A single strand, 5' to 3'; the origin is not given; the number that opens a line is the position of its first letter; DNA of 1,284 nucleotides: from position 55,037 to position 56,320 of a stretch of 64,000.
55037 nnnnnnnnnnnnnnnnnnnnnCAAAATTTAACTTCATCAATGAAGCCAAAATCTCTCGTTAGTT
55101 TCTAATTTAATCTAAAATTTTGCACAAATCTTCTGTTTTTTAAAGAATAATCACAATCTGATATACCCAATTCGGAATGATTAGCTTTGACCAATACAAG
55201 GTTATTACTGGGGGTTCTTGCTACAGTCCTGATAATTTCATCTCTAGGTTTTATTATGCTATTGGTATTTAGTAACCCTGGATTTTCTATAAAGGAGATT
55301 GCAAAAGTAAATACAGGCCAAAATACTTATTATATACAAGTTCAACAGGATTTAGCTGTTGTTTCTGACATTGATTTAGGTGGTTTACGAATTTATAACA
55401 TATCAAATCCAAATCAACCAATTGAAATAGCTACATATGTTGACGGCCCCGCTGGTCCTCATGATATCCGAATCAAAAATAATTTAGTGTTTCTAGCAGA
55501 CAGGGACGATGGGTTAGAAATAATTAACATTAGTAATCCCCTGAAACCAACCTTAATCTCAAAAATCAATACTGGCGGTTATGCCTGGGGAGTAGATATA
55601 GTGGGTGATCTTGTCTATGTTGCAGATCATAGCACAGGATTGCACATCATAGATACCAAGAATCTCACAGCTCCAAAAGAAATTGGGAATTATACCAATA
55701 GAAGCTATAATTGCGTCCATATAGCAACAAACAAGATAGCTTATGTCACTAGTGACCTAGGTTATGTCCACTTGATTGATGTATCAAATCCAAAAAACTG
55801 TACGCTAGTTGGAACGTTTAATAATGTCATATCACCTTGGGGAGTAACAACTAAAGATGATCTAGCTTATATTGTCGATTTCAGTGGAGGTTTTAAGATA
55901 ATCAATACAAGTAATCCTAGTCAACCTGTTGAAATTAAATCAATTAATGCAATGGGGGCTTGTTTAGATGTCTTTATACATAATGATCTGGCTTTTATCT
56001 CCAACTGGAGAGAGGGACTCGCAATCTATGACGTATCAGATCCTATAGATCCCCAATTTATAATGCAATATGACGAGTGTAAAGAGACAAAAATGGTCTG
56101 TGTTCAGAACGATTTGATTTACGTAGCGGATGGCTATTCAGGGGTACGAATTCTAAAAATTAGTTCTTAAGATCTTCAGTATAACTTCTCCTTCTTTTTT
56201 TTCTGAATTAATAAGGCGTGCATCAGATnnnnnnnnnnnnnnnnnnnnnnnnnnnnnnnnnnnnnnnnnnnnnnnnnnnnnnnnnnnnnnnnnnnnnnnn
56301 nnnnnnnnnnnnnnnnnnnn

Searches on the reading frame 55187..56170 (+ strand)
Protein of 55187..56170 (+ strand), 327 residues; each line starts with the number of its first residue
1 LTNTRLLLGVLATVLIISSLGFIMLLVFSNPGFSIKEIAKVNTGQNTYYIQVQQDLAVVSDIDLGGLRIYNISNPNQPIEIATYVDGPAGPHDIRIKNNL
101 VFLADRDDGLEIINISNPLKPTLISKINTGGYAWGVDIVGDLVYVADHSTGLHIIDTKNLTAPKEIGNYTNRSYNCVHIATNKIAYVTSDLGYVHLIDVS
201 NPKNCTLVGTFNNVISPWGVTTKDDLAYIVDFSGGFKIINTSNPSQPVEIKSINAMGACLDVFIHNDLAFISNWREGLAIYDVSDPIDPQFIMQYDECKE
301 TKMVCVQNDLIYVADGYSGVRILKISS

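Call 3: search_protein_families(library=pfam, proteins=[window:55187-56170:+], max_evalue=0.1)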
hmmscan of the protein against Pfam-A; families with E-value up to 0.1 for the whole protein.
window:55187-56170:+ (327 aa): 6 families
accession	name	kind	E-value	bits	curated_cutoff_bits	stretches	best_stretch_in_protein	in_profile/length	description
PF08309.17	LVIVD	-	6.5e-34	115.4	20.2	4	130-170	1-41/42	LVIVD repeat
PF01436.27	NHL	-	1.2e-06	28.6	20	0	132-149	3-21/28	NHL repeat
PF24796.1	WDR55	-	0.0031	17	200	1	140-312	65-237/296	WDR55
PF05694.17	SBP56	-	0.0049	16.2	34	0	246-291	295-341/453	56kDa selenium binding protein (SBP56)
PF09826.15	Beta_propel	-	0.05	12.9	22.4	0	111-150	93-132/495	Beta propeller domain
PF10313.15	DUF2415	-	0.051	14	20.5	0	141-160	16-36/43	Uncharacterised protein domain (DUF2415)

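Call 4: search_protein_families(library=ncbifam, proteins=[window:55187-56170:+], max_evalue=0.1)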
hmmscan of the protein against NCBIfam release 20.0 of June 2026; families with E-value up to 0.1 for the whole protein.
window:55187-56170:+ (327 aa): 2 families
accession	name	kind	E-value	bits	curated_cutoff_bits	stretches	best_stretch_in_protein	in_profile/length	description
TIGR04312.1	choice_anch_B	subfamily_domain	8.2e-10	38.5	100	1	105-212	50-173/364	choice-of-anchor B family protein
NF038117.1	choice_anch_I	subfamily_domain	0.054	12.4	300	0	268-296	394-423/458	choice-of-anchor I family protein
